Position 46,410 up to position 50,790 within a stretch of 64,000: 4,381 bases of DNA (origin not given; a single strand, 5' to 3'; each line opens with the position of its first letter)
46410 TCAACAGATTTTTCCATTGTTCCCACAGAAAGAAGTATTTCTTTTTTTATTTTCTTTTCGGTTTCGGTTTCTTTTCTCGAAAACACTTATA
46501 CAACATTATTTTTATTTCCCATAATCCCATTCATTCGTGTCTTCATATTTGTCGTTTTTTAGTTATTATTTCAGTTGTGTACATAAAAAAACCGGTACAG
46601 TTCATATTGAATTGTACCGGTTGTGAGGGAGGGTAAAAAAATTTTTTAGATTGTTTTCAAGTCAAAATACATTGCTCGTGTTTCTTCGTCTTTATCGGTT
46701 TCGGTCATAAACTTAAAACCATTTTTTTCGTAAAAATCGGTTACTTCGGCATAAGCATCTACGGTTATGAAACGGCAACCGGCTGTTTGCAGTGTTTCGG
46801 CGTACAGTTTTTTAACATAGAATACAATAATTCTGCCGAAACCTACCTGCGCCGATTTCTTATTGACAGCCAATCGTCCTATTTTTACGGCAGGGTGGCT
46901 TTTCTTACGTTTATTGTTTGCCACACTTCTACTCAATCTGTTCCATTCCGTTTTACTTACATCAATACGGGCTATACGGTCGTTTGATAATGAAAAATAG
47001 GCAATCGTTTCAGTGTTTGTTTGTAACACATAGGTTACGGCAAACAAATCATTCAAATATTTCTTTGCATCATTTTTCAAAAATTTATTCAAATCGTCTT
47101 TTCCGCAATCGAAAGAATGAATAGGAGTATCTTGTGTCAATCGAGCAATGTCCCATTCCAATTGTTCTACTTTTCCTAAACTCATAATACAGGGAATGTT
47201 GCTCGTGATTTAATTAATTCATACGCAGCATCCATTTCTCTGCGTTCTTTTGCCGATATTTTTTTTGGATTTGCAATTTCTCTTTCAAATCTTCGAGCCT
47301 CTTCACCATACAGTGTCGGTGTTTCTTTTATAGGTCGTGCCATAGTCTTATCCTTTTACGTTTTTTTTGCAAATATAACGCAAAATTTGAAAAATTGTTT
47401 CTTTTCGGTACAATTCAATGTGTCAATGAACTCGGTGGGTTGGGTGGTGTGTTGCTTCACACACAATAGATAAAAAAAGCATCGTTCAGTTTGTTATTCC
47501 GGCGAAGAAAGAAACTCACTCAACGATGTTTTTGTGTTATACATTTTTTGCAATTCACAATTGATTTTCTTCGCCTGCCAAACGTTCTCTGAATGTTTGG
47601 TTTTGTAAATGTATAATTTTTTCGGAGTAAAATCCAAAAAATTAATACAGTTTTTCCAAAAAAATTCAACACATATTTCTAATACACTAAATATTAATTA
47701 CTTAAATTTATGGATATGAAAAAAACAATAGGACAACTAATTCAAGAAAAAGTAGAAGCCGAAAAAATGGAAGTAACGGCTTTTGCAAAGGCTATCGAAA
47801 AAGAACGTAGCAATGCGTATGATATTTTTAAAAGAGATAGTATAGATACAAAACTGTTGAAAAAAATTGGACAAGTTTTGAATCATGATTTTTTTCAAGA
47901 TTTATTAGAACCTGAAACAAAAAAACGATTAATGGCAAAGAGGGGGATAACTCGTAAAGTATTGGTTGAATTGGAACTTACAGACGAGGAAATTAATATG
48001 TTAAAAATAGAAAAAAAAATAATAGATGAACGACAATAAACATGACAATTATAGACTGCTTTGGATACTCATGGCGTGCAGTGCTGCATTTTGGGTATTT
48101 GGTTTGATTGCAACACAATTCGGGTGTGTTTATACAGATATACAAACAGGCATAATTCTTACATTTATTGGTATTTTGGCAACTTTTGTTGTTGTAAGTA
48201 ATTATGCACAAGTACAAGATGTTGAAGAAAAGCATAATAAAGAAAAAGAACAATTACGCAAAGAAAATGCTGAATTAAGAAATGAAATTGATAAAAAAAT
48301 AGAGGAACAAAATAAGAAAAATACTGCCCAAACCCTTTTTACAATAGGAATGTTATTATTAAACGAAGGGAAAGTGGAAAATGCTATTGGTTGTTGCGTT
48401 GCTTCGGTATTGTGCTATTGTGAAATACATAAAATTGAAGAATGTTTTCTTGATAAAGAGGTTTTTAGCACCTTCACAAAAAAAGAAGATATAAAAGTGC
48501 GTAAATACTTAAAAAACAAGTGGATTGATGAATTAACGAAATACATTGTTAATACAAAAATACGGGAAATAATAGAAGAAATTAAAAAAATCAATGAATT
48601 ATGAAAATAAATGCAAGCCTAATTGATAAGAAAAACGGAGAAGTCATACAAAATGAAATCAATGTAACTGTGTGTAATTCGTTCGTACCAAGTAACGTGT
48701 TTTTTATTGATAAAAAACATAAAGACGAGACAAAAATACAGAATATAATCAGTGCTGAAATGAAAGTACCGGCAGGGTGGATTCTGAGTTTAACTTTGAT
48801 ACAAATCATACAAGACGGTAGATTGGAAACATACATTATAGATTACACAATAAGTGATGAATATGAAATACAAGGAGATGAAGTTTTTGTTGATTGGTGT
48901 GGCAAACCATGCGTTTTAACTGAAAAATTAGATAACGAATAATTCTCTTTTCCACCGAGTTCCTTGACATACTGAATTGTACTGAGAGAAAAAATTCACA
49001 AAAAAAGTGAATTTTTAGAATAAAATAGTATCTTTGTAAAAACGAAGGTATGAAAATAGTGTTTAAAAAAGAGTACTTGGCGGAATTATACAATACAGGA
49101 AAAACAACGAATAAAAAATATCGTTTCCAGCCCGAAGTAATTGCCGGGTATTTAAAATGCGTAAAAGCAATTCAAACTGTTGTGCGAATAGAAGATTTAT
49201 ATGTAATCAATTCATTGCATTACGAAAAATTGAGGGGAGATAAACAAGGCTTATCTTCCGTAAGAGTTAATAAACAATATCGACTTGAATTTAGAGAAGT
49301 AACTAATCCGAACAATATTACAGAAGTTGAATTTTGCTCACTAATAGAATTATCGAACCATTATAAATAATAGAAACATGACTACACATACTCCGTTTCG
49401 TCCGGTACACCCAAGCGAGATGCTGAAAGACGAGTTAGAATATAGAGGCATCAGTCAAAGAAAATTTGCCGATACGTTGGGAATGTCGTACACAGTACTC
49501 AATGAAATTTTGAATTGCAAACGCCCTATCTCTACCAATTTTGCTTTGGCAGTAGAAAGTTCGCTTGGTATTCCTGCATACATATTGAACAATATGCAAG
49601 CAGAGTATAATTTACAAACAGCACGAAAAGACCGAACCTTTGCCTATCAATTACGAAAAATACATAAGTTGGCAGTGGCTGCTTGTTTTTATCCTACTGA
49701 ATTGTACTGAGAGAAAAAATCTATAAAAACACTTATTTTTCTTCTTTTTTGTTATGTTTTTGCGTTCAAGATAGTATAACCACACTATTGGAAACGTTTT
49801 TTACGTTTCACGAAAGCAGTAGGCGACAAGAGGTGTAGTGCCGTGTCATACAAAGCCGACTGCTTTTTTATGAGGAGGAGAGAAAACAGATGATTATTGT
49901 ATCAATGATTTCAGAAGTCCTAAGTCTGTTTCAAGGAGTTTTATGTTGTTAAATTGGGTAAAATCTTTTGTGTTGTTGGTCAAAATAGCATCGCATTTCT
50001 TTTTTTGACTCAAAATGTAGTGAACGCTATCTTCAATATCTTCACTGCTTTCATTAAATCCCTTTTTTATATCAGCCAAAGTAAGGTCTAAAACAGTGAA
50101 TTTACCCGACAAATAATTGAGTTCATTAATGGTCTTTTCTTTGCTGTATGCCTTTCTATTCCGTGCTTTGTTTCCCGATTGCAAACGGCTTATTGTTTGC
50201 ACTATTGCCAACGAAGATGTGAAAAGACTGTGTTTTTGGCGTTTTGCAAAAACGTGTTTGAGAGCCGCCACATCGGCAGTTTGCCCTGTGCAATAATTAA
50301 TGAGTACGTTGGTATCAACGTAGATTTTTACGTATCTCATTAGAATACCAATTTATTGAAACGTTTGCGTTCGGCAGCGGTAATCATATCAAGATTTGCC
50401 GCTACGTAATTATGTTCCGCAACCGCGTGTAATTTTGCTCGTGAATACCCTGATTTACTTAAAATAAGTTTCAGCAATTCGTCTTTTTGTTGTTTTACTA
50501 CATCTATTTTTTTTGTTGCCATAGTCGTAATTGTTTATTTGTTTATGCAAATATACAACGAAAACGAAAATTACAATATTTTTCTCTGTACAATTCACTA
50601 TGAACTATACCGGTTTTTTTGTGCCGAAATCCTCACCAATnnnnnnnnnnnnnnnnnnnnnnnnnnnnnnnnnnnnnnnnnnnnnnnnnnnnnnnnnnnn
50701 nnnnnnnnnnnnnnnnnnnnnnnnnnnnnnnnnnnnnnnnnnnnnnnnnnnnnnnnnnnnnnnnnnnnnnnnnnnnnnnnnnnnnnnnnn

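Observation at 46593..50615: TA and unknown cassettes are separated by a conserved ~25-42 bp repeat family; higBA is bracketed by an exact 26-bp direct repeat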

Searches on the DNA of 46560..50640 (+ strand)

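Call 83: search_dna_similar(query=window:46560-50640:+, collection=phages, mode=distant, max_evalue=0.001, max_rows=15)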
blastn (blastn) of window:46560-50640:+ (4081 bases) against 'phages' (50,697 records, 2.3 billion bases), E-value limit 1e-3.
No match.

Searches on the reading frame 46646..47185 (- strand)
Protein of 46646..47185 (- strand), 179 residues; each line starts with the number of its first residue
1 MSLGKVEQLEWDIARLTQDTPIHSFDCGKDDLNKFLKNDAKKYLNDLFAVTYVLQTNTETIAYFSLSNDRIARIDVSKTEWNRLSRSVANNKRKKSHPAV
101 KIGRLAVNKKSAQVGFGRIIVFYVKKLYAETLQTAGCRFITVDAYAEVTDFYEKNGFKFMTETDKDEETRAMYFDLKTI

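Call 11: search_protein_families(library=pfam, proteins=[window:46646-47185:-], max_evalue=0.01)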
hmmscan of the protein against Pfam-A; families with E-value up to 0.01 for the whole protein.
window:46646-47185:- (179 aa): 2 families
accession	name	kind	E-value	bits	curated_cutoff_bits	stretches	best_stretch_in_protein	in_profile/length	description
PF13673.13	Acetyltransf_10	-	7.4e-05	23.2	23.6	1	101-167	53-117/128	Acetyltransferase (GNAT) domain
PF13508.13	Acetyltransf_7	-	0.0022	18.8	27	1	100-158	30-83/84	Acetyltransferase (GNAT) domain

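Call 17: find_encoding_contigs(protein=window:46646-47185:-, flank=10000, max_places=10)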
Protein window:46646-47185:- (179 aa): 1 contig read that carries it; 1 place shown.
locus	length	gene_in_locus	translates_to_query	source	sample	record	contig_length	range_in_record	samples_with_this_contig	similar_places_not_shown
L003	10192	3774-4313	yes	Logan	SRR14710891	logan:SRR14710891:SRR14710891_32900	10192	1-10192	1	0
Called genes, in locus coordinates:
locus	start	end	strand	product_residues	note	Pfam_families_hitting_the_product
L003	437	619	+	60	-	-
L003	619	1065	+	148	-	PF13470:PIN_3 (weak), PF01850:PIN (weak)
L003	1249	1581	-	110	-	-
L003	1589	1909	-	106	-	PF05015:HigB-like_toxin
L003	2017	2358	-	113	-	-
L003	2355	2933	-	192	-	-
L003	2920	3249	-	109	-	-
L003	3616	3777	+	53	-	-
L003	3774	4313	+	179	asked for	-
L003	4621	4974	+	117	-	-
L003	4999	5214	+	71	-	PF14053:DUF4248 (weak)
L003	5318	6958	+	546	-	PF08800:BT4734-like_N, PF08707:PriCT_2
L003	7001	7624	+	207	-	-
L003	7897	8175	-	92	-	PF16476:DUF5053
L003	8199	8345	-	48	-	-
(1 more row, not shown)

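Call 84: search_protein_families(library=ncbifam, proteins=[window:46646-47185:-], max_evalue=0.001)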
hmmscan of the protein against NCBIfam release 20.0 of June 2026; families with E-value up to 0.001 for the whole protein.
window:46646-47185:- (179 aa): 0 families

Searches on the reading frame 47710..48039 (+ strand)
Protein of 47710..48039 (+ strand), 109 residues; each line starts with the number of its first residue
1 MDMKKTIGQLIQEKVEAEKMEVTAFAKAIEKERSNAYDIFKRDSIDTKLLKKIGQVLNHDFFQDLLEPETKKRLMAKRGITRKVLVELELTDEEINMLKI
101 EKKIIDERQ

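Call 11: search_protein_families(library=pfam, proteins=[window:47710-48039:+], max_evalue=0.01)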
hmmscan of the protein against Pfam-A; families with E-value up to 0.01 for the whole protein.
window:47710-48039:+ (109 aa): 1 family
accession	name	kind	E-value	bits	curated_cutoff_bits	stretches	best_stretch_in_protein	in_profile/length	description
PF13443.12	HTH_26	-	0.00033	21.3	22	0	16-70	7-62/63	Cro/C1-type HTH DNA-binding domain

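Call 35: search_protein_families(library=phrogs, proteins=[window:47710-48039:+], max_evalue=0.001)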
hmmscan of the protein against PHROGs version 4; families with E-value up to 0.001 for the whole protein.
window:47710-48039:+ (109 aa): 0 families

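Call 84: search_protein_families(library=ncbifam, proteins=[window:47710-48039:+], max_evalue=0.001)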
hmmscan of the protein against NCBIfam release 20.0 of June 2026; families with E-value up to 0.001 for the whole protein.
window:47710-48039:+ (109 aa): 0 families

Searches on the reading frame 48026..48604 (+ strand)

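Call 11: search_protein_families(library=pfam, proteins=[window:48026-48604:+], max_evalue=0.01)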
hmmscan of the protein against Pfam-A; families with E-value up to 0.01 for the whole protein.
window:48026-48604:+ (192 aa): 2 families
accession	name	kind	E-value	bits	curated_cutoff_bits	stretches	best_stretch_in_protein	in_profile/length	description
PF10864.13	DUF2663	-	0.002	18.9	25.2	1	9-100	20-111/127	Protein of unknown function (DUF2663)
PF07857.17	TMEM144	-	0.0076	15.7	26.2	1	24-102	96-175/332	Transmembrane family, TMEM144 of transporters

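Call 35: search_protein_families(library=phrogs, proteins=[window:48026-48604:+], max_evalue=0.001)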
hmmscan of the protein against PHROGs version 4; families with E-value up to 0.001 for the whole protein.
window:48026-48604:+ (192 aa): 1 family
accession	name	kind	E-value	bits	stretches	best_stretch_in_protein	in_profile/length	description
phrog_13707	-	unknown function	5.8e-05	24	1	28-91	22-83/89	-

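Call 84: search_protein_families(library=ncbifam, proteins=[window:48026-48604:+], max_evalue=0.001)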
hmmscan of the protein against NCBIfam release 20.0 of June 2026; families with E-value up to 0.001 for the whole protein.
window:48026-48604:+ (192 aa): 0 families

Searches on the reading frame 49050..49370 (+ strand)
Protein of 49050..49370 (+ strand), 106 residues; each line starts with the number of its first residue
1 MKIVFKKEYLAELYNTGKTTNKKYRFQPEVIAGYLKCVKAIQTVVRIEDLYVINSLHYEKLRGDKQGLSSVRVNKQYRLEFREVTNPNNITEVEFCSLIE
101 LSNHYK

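Call 11: search_protein_families(library=pfam, proteins=[window:49050-49370:+], max_evalue=0.01)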
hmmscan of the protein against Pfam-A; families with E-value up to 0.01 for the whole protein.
window:49050-49370:+ (106 aa): 2 families
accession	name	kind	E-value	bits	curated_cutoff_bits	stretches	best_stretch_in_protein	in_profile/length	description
PF05015.19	HigB-like_toxin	-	2.4e-09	38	27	1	5-83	3-78/91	RelE-like toxin of type II toxin-antitoxin system HigB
PF24732.2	ParE_like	-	0.0069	16.8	24.4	0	38-82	5-48/67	ParE-like toxin domain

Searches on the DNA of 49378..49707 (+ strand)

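Call 82: search_dna_similar(query=L016:1420-1625:+, collection=plasmids, mode=distant, max_evalue=0.01, max_rows=15)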
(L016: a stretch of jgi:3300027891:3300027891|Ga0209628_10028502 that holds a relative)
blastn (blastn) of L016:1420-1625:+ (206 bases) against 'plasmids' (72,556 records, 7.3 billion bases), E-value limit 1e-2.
No match.
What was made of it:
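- Tried and rejected: BLAST against the plasmid and phage collections found nothing (calls 82, 83).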
